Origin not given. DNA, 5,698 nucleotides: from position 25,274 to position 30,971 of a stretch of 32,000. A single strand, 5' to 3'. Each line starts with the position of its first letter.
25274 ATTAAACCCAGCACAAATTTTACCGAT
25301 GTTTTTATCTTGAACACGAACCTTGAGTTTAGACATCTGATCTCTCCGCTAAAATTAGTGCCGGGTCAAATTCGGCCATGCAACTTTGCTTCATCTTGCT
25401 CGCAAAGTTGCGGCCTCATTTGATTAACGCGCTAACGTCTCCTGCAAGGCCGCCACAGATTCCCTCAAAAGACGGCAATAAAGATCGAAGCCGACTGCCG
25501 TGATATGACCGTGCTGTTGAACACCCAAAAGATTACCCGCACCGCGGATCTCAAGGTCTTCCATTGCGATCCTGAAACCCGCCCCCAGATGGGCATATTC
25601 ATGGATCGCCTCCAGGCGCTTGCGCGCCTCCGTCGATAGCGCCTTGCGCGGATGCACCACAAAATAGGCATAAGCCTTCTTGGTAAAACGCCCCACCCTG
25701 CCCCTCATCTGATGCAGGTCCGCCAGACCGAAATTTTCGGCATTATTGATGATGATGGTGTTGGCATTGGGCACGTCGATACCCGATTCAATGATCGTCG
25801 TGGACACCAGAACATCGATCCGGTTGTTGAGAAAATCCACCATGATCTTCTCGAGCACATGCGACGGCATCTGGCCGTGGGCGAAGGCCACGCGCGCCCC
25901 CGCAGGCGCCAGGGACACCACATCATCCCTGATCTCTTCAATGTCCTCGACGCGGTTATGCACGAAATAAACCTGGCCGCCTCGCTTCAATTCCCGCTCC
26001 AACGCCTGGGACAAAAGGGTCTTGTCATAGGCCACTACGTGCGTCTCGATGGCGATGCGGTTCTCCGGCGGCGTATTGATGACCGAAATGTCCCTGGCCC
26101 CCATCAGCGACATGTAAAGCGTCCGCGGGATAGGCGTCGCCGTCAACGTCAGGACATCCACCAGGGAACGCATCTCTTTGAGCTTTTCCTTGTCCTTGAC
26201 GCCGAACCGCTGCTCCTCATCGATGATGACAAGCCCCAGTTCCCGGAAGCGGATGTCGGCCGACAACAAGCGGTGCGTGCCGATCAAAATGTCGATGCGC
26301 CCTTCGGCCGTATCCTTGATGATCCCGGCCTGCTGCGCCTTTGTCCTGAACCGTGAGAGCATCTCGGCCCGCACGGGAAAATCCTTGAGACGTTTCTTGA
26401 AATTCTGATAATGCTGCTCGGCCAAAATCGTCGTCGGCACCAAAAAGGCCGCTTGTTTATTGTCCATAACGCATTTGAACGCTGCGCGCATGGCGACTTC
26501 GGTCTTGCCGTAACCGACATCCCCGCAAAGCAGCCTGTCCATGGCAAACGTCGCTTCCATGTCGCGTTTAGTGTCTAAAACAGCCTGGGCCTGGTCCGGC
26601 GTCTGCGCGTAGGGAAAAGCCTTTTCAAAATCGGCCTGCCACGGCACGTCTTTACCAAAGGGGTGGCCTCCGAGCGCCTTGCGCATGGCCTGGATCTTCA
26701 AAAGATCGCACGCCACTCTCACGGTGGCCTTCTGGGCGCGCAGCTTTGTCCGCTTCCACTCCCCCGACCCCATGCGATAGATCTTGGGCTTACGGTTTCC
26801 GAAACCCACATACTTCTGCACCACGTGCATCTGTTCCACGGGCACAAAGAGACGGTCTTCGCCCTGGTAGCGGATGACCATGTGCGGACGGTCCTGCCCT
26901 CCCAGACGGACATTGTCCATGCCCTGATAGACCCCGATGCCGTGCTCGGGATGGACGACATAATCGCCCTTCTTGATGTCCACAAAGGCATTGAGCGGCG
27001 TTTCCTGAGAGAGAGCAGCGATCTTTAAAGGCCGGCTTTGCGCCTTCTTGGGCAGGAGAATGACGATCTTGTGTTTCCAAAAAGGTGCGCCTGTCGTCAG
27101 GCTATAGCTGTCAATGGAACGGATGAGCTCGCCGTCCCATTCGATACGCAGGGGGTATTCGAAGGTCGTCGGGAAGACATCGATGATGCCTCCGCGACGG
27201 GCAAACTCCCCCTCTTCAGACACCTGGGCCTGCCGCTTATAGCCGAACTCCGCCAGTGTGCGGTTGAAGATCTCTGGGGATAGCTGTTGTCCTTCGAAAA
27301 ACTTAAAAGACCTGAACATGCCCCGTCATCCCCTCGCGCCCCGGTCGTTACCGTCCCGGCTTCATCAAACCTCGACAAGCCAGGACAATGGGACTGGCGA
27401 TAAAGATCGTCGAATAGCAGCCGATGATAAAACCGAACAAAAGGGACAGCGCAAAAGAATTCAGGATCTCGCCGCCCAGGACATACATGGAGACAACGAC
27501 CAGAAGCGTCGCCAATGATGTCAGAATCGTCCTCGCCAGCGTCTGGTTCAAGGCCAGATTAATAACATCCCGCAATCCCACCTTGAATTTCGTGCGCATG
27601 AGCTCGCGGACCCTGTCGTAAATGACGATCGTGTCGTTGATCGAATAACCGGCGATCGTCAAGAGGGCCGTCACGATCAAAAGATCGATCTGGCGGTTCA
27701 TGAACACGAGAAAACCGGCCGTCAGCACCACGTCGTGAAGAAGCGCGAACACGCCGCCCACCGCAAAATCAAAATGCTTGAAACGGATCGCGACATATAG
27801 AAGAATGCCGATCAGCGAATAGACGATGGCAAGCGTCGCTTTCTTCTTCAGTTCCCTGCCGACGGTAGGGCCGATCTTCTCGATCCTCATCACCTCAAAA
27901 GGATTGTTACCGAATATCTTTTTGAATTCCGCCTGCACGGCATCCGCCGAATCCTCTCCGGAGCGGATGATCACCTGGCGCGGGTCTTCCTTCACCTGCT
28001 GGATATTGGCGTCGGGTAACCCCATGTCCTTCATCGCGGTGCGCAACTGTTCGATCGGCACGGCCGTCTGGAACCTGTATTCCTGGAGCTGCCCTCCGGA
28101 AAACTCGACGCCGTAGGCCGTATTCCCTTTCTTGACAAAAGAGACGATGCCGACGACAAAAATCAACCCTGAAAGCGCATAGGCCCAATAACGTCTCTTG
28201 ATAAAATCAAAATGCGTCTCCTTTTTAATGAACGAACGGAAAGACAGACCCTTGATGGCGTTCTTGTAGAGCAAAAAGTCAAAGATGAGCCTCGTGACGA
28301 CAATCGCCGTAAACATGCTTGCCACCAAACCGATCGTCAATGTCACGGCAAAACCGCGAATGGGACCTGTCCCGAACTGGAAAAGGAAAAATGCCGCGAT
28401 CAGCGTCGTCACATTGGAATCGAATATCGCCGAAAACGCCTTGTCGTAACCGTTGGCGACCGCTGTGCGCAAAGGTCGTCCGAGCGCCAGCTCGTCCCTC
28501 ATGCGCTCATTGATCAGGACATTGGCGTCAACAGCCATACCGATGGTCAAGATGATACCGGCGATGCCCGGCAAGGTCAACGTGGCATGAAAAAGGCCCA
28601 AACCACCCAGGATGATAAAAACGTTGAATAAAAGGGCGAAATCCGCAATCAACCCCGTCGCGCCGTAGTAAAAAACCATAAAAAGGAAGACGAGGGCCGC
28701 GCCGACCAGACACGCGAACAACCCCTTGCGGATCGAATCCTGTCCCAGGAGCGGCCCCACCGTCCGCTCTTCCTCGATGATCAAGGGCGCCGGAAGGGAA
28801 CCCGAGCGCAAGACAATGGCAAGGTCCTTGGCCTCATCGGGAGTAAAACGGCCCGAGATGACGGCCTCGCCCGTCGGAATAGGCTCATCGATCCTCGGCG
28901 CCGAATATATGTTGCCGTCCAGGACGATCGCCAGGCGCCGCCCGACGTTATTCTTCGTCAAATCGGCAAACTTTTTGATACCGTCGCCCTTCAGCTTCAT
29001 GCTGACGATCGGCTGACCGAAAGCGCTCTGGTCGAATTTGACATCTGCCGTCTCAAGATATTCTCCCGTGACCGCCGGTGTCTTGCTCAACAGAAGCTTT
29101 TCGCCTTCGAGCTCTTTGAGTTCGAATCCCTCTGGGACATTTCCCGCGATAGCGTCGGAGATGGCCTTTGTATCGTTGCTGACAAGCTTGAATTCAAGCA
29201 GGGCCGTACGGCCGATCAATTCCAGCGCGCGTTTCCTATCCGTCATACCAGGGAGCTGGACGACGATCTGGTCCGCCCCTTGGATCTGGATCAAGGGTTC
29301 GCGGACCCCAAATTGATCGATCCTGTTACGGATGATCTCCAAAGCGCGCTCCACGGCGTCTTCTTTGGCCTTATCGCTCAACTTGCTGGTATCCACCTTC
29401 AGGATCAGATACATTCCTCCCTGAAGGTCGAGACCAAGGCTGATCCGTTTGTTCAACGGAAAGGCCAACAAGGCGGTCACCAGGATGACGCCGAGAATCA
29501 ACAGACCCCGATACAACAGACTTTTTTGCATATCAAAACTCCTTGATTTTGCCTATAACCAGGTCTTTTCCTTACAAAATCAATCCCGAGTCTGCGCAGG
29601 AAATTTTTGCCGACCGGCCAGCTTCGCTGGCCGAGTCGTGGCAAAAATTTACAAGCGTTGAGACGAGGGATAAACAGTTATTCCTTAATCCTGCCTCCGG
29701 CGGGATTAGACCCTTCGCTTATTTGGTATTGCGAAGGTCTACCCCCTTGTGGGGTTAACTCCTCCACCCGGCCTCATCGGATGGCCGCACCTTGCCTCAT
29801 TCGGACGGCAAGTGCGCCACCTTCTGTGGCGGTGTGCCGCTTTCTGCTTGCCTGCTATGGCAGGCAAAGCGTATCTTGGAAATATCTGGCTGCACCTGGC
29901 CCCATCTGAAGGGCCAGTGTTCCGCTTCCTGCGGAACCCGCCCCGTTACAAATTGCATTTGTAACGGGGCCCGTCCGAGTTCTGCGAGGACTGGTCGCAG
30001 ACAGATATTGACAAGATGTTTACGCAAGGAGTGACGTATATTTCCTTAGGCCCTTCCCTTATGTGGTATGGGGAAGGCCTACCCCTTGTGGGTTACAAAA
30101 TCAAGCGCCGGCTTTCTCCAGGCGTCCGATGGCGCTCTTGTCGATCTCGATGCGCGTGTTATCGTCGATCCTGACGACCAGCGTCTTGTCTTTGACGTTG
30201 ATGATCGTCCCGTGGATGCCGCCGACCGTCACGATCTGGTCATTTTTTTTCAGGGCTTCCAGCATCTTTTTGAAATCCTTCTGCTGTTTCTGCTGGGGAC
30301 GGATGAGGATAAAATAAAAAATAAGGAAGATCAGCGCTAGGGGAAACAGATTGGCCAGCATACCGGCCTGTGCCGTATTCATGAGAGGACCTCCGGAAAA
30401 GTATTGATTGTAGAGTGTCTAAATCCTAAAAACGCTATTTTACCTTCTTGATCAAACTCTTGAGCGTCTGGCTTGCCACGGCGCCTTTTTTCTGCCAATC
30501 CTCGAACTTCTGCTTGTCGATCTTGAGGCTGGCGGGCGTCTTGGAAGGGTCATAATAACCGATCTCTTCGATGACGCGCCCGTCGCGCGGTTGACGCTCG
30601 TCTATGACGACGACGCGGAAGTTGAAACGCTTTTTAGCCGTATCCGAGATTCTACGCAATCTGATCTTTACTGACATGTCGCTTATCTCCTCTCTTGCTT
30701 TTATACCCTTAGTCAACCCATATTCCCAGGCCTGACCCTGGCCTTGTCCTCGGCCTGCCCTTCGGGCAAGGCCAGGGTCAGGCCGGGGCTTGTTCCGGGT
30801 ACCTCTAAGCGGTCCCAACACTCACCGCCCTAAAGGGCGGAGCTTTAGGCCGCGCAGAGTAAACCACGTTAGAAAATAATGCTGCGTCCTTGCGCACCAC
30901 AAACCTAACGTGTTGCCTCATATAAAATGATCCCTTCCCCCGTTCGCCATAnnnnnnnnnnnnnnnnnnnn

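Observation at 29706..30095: REP-like family of ~50-nt two-hairpin modules (TTAG head, bulged-C stem, GGTAT loop, ACCC/GGGT mini-hairpin) with compensatory stem changes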

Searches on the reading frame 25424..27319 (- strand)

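Call 13: search_protein_families(library=pfam, proteins=[window:25424-27319:-])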
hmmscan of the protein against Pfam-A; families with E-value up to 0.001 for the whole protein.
window:25424-27319:- (631 aa): 7 families
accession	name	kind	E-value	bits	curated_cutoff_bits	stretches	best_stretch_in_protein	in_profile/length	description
PF00270.35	DEAD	-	1.5e-24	87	26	1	240-401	1-164/167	DEAD/DEAH box helicase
PF00271.37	Helicase_C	-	4.3e-22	78.9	23.5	1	439-545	5-109/110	Helicase conserved C-terminal domain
PF02559.22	CarD_TRCF_RID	-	5.7e-18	65.2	23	1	116-171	2-57/57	CarD-like/TRCF RID domain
PF17757.6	UvrB_inter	-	7.5e-16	58.5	22.9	1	8-92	4-89/91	UvrB interaction domain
PF04851.21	ResIII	-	2.1e-10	41.2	22.5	1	241-396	6-162/164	Type III restriction enzyme, res subunit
PF14814.11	UB2H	-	5.9e-06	26.7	27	1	8-56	2-50/85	Bifunctional transglycosylase second domain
PF00176.29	SNF2-rel_dom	-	0.0007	19.2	24.9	1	262-401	20-168/290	SNF2-related domain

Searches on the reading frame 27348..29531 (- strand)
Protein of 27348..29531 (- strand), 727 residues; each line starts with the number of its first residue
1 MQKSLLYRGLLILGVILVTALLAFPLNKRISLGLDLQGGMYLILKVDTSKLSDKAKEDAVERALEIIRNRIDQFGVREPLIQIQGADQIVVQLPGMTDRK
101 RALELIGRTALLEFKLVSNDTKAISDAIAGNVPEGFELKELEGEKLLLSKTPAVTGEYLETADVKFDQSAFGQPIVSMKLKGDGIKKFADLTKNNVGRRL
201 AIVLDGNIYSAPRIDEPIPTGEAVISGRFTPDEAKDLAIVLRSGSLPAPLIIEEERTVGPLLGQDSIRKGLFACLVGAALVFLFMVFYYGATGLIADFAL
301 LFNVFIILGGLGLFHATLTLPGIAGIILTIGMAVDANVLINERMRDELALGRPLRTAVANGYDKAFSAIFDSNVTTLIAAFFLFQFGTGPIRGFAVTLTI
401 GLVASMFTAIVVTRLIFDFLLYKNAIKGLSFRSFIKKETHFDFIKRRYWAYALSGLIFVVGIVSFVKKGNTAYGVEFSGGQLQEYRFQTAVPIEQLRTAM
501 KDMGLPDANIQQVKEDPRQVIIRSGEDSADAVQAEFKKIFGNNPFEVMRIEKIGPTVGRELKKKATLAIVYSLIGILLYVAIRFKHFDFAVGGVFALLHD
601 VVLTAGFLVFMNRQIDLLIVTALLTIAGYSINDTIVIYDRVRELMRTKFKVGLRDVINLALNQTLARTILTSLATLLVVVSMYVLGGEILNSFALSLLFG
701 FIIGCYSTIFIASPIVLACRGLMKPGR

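Call 13: search_protein_families(library=pfam, proteins=[window:27348-29531:-])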
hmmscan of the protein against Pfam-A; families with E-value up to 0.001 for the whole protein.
window:27348-29531:- (727 aa): 5 families
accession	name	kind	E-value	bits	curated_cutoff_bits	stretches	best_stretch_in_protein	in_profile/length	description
PF02355.23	SecD_SecF_C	-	1.1e-77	260.2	20.5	2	544-719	12-186/189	Protein export membrane protein SecD/SecF, C-terminal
PF22599.2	SecDF_P1_head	-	2.9e-36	124.3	27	1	140-248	8-114/114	SecDF, P1 head subdomain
PF21760.3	SecD_1st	-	7.7e-27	93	27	1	60-118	1-59/60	Protein translocase subunit SecDF, P1 domain, N-terminal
PF07549.19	Sec_GG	-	3.5e-05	23.6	20.3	0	27-49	5-27/28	SecD/SecF GG Motif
PF03176.21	MMPL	-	0.00035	20.1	20.5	1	302-410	185-292/333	MMPL family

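Call 16: find_encoding_contigs(protein=window:27348-29531:-, flank=10000, max_places=10)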
Protein window:27348-29531:- (727 aa): no gene with exactly this product is on record in the collection.
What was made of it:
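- Tried and rejected: Not on record, probably because a different start codon was called (call 16).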

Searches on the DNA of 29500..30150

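Call 26: search_rna_families(source=window, start=29500, end=30150, threshold=evalue, max_evalue=10)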
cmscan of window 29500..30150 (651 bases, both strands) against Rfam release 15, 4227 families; matches with E-value up to 10: 5.
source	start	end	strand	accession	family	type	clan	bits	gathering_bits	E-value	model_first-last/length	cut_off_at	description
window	29881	29978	+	RF01812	Pxr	Gene; sRNA;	-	22.9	80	0.097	1-109/109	no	Pxr regulatory sRNA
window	29845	29871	+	RF01046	WLE3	Cis-reg;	-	20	50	0.091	1-44/44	no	Wingless localisation element 3 (WLE3)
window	29835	29991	+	RF03018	RT-15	Gene; sRNA;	-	16.4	82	0.16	1-192/192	no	RT-15 RNA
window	29599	29654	+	RF04230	mir-9261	Gene; miRNA;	-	15.5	86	5.3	1-92/92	no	mir-9261 microRNA precursor family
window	29517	29635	-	RF01405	STnc490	Gene; sRNA;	-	14.1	56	3.6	1-124/124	no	STnc490 Hfq binding RNA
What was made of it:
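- On Any Rfam RNA family: A permissive scan of 29500-30150 gave only noise, and none of it fell on Y1 or Y2 (call 26).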

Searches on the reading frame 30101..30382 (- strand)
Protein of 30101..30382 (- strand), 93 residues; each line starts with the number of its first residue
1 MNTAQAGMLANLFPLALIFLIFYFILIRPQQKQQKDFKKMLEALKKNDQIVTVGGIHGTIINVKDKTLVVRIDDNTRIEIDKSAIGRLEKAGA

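Call 13: search_protein_families(library=pfam, proteins=[window:30101-30382:-])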
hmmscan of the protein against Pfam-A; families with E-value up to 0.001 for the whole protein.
window:30101-30382:- (93 aa): 1 family
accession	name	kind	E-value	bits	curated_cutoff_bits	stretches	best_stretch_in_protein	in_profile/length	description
PF02699.20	YajC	-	5.2e-31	106.8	28.2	1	11-86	2-77/78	Preprotein translocase subunit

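Call 15: find_encoding_contigs(protein=window:30101-30382:-, flank=10000, max_places=10)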
Protein window:30101-30382:- (93 aa): 2 contigs read that carry it; 2 places shown.
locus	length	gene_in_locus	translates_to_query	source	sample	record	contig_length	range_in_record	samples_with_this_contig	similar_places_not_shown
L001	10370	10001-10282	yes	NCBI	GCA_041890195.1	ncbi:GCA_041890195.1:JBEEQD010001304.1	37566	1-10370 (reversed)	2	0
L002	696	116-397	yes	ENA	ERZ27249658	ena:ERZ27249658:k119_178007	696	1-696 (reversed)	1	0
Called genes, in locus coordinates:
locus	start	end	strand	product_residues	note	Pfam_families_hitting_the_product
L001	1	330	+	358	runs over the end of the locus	PF00154:RecA_N, PF06745:ATPase (faint), PF08423:Rad51, PF27531:MT3502_N (weak), PF21096:RecA_C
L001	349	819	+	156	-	PF21982:RecX_HTH1, PF02631:RecX_HTH2, PF21981:RecX_HTH3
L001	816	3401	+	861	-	PF01411:tRNA-synt_2c, PF07973:tRNA_SAD, PF02272:DHHA1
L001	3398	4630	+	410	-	PF00815:Histidinol_dh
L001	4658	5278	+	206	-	PF00475:IGPD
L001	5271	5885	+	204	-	PF00117:GATase, PF07685:GATase_3 (weak), PF01174:SNO (weak)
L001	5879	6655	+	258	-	PF00977:His_biosynth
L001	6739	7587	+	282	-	PF00977:His_biosynth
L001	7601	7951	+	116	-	PF01502:PRA-CH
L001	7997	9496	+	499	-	PF04715:, PF00425:Chorismate_bind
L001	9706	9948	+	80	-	PF00886:Ribosomal_S16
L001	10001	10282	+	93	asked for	PF02699:YajC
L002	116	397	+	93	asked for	PF02699:YajC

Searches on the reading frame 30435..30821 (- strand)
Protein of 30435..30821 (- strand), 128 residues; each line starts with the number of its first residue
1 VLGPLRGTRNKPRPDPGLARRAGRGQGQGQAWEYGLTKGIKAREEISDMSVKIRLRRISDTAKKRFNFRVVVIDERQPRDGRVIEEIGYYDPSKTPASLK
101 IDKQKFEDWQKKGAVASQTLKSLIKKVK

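Call 13: search_protein_families(library=pfam, proteins=[window:30435-30821:-])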
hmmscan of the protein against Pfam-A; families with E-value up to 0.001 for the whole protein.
window:30435-30821:- (128 aa): 1 family
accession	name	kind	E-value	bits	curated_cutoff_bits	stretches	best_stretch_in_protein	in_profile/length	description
PF00886.24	Ribosomal_S16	-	4e-17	62.3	27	1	62-116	4-61/62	Ribosomal protein S16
